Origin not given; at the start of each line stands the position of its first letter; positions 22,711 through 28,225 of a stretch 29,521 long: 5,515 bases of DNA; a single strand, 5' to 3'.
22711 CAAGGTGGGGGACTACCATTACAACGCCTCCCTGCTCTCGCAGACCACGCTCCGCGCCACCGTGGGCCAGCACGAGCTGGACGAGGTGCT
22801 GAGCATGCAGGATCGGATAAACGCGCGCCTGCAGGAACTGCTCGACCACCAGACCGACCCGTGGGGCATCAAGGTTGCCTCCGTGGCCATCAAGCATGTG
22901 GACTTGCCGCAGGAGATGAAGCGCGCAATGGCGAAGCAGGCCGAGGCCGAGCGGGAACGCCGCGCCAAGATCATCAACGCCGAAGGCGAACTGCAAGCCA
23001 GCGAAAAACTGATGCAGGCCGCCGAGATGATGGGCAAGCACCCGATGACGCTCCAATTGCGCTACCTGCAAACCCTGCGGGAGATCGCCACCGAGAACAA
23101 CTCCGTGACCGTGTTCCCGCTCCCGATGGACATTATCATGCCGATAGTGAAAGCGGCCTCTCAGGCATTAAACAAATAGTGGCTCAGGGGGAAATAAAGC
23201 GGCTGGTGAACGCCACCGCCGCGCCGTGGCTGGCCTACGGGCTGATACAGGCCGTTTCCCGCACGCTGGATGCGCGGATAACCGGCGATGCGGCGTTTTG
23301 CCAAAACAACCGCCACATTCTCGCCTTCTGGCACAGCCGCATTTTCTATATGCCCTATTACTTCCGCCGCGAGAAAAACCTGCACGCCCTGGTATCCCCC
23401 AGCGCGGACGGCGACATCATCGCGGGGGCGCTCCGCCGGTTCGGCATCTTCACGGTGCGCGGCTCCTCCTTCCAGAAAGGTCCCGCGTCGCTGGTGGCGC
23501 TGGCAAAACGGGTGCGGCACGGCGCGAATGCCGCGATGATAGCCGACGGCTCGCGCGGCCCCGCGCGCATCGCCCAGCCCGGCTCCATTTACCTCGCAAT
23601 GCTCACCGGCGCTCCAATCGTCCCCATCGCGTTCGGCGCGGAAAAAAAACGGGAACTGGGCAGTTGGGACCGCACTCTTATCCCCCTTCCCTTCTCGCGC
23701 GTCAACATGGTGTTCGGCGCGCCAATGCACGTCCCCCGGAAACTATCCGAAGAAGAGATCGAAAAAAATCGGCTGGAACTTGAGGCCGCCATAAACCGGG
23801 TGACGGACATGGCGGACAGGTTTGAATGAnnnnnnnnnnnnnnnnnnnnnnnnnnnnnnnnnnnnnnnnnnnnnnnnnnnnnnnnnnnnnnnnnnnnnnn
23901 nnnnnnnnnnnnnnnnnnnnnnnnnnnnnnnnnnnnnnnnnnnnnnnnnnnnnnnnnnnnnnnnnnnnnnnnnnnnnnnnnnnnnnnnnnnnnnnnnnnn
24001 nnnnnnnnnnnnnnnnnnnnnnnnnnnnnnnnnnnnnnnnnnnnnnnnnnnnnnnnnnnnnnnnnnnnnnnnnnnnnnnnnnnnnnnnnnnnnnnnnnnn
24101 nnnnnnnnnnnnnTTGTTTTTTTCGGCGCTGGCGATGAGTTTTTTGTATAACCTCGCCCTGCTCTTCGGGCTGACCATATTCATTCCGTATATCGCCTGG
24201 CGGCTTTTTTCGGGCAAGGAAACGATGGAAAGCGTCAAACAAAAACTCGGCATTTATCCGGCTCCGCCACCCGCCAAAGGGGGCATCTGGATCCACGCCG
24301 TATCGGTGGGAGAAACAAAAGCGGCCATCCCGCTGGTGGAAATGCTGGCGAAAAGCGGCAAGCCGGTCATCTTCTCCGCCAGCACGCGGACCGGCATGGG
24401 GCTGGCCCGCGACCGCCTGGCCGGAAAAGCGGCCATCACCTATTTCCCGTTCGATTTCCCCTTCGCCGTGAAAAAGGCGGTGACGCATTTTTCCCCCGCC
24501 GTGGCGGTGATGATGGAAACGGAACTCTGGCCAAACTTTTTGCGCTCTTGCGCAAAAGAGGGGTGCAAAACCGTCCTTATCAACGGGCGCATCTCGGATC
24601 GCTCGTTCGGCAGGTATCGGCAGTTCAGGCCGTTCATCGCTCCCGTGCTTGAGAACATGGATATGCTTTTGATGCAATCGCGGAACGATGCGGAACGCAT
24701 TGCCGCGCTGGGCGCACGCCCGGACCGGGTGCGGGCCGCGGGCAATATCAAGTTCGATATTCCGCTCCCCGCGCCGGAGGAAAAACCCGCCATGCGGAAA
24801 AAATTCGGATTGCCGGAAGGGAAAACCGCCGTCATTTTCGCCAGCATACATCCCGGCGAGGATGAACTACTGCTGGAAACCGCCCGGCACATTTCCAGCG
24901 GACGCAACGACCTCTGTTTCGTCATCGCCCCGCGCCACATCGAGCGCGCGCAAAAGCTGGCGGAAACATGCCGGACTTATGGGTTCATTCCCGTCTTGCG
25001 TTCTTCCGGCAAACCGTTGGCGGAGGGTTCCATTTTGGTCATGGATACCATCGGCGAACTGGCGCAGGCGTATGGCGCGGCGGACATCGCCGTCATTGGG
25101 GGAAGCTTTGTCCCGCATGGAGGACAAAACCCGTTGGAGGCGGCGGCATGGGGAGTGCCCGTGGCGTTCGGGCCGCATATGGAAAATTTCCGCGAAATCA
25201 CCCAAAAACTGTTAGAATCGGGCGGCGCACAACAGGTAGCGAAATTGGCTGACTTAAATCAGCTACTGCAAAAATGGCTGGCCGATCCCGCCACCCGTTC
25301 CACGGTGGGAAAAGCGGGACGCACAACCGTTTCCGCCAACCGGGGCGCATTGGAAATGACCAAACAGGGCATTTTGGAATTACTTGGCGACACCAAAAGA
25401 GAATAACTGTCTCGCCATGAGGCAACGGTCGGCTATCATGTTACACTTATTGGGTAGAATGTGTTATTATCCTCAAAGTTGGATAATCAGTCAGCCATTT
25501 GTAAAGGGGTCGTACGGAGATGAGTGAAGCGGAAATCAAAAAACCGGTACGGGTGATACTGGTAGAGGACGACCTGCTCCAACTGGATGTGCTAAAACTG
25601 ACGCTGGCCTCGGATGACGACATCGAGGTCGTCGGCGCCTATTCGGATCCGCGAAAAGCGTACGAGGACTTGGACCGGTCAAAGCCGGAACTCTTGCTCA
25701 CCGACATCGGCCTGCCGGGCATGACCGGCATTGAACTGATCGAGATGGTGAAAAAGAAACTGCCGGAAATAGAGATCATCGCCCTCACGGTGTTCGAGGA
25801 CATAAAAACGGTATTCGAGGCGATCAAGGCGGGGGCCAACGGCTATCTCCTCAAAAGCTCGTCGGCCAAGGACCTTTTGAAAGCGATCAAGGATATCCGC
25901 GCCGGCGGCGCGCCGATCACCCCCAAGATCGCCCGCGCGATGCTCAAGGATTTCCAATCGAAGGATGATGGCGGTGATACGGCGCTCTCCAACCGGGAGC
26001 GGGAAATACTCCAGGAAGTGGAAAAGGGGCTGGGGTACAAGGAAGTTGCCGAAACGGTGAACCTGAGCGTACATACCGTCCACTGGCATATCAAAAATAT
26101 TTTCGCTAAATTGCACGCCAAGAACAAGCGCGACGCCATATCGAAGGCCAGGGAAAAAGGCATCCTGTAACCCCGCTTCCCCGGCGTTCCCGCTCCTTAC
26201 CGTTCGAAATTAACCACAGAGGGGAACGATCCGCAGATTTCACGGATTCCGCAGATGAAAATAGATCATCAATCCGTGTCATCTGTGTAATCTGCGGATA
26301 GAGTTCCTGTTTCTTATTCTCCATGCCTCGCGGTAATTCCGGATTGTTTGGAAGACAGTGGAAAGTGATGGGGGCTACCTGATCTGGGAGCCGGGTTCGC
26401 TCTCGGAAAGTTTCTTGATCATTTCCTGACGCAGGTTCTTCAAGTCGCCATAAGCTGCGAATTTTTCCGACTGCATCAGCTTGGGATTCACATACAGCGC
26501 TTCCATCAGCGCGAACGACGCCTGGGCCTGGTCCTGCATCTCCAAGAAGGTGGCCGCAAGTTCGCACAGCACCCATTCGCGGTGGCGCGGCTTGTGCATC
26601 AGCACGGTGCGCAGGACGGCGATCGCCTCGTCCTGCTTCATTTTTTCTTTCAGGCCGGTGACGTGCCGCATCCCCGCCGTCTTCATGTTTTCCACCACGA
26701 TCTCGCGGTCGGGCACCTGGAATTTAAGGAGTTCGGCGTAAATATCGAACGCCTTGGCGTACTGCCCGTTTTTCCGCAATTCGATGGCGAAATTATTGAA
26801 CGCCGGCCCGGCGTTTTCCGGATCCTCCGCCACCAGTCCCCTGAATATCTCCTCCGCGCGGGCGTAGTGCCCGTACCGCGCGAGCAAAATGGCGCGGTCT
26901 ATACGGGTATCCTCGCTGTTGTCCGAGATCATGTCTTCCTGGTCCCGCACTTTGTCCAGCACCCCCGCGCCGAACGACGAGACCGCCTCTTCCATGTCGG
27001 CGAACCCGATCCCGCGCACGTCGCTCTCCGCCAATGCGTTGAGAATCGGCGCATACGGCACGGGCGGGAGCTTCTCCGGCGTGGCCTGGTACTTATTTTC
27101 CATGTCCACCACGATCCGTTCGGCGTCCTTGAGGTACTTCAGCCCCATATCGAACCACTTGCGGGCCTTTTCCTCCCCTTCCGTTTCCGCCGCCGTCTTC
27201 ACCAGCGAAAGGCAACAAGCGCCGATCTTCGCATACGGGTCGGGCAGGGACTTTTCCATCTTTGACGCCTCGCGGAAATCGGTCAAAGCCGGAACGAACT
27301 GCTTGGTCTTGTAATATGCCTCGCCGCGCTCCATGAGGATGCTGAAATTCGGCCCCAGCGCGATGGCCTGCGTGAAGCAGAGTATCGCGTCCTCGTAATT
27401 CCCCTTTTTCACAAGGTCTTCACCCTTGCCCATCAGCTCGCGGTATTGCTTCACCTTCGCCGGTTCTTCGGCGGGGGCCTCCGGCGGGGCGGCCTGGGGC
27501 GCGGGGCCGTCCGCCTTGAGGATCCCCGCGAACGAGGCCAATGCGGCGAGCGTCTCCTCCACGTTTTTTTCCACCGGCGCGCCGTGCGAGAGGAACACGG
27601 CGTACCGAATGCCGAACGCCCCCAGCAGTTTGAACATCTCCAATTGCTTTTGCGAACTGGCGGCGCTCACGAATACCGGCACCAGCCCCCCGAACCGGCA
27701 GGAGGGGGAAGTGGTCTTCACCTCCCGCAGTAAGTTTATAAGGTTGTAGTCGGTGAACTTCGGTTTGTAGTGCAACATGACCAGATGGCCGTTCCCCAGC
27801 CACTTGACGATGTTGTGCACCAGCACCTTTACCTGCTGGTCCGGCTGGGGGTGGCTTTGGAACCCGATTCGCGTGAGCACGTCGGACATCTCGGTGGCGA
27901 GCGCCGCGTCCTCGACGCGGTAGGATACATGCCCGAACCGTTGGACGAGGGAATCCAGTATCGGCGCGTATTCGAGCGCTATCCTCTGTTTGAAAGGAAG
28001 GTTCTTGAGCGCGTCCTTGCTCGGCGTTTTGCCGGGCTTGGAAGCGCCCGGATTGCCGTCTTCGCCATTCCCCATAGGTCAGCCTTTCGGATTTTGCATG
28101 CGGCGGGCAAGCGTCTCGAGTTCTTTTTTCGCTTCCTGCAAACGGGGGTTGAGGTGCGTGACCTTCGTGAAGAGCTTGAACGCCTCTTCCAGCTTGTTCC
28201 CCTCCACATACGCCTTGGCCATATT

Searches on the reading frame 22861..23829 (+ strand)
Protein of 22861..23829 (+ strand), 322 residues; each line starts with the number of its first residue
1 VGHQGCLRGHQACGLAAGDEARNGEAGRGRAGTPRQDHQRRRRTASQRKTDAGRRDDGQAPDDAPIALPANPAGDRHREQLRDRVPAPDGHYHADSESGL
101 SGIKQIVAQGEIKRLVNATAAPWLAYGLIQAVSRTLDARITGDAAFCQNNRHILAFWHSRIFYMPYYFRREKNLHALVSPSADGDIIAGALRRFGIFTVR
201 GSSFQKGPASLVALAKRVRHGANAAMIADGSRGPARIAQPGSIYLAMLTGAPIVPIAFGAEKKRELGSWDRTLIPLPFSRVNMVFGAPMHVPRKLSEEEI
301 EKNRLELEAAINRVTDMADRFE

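Call 8: search_protein_families(library=pfam, proteins=[window:22861-23829:+], max_evalue=0.001)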
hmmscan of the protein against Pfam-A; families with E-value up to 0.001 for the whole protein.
window:22861-23829:+ (322 aa): 1 family
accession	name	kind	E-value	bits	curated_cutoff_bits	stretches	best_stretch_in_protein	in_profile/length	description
PF04028.18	DUF374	-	3.9e-20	71.6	26.8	1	167-235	1-69/69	Domain of unknown function (DUF374)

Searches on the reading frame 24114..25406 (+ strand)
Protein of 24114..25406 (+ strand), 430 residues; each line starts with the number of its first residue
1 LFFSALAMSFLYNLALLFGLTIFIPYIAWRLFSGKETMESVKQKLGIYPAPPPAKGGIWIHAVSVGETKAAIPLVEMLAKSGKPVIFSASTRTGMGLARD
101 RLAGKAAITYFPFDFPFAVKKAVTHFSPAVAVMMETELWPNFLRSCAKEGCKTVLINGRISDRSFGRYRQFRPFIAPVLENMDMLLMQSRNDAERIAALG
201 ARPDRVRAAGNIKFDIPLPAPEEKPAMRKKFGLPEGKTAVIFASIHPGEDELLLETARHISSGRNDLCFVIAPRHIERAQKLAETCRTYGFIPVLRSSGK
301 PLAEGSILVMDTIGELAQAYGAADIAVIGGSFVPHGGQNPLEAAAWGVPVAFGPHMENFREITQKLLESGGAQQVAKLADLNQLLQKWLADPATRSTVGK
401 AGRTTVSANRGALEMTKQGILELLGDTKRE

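Call 8: search_protein_families(library=pfam, proteins=[window:24114-25406:+], max_evalue=0.001)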
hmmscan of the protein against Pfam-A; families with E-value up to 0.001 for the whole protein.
window:24114-25406:+ (430 aa): 2 families
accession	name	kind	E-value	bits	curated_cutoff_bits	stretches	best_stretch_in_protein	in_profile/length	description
PF04413.22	Glycos_transf_N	-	7.5e-61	205.2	23.9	1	40-216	2-179/179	3-Deoxy-D-manno-octulosonic-acid transferase (kdotransferase)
PF13579.12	Glyco_trans_4_4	-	0.00025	21.8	29.7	0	311-417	58-144/158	Glycosyl transferase 4-like domain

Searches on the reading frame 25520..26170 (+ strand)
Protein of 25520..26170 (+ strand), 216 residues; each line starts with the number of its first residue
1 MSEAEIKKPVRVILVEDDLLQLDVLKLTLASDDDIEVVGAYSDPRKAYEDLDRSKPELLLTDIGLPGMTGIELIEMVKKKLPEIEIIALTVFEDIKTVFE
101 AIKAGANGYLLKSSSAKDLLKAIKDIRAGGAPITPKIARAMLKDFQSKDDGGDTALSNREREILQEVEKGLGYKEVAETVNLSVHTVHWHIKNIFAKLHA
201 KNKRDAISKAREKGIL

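Call 9: search_protein_families(library=pfam, proteins=[window:25520-26170:+], max_evalue=0.001)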
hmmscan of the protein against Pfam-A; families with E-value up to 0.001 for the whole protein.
window:25520-26170:+ (216 aa): 5 families
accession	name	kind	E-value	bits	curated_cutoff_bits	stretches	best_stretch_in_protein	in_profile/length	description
PF00072.30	Response_reg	-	1.4e-24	86.8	30.2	1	12-124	1-111/111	Response regulator receiver domain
PF00196.25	GerE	-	3.4e-16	59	23.5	1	155-209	2-56/57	Bacterial regulatory proteins, luxR family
PF13412.12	HTH_24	-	0.00022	21.2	21.9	1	159-193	4-40/48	Winged helix-turn-helix DNA-binding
PF08281.18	Sigma70_r4_2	-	0.0003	20.8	25.7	1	155-197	10-53/54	Sigma-70, region 4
PF04545.22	Sigma70_r4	-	0.00059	19.7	24.1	0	156-198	5-48/50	Sigma-70, region 4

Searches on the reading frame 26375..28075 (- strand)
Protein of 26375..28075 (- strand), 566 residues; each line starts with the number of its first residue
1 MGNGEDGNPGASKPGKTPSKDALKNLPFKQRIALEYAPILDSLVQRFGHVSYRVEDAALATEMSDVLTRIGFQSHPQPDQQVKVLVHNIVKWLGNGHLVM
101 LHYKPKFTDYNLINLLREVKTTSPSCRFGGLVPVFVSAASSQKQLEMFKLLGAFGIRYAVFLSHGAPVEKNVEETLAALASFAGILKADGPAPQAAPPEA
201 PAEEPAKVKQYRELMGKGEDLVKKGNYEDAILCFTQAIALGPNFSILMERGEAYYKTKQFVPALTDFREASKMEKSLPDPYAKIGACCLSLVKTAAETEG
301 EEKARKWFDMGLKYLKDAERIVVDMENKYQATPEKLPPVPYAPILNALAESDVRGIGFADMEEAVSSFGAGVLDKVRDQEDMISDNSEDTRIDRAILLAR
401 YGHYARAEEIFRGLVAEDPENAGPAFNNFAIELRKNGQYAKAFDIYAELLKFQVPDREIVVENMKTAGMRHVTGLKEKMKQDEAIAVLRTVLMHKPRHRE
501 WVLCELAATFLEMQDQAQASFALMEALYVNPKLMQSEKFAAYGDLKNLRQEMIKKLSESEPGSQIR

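Call 9: search_protein_families(library=pfam, proteins=[window:26375-28075:-], max_evalue=0.001)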
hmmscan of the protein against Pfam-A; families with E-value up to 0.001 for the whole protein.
window:26375-28075:- (566 aa): 12 families
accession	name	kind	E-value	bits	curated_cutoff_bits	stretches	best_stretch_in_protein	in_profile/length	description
PF07719.23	TPR_2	-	4.8e-16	57.9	27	1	214-243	4-33/34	Tetratricopeptide repeat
PF00515.34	TPR_1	-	4.3e-13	48.9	27.8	1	214-244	4-34/34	Tetratricopeptide repeat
PF13428.12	TPR_14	-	2.3e-09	37.4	23.5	0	391-422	4-35/44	Tetratricopeptide repeat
PF13424.12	TPR_12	-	2.1e-08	34.7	30.1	0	403-451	25-73/77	Tetratricopeptide repeat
PF13414.12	TPR_11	-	3.2e-08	33.5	26.8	1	218-257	1-41/42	TPR repeat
PF13432.12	TPR_16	-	7.7e-08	33.1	32.7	1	217-270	3-57/65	Tetratricopeptide repeat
PF14559.12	TPR_19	-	1.4e-07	32.1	25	0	389-421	26-58/68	Tetratricopeptide repeat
PF13181.12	TPR_8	-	5e-06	26.7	25.7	0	503-532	4-33/34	Tetratricopeptide repeat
PF24575.1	TPR_Slam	-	0.00014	22.7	35.2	0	394-442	53-100/104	Surface lipoprotein assembly modifier, N-terminal TPR repeats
PF13176.12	TPR_7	-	0.00016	22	27.9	0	223-241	11-31/36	Tetratricopeptide repeat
PF13371.12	TPR_9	-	0.00028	21.3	35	0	391-421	32-62/73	Tetratricopeptide repeat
PF19556.4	PRTRC_E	-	0.00078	19.7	26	0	201-255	108-162/175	PRTRC system protein E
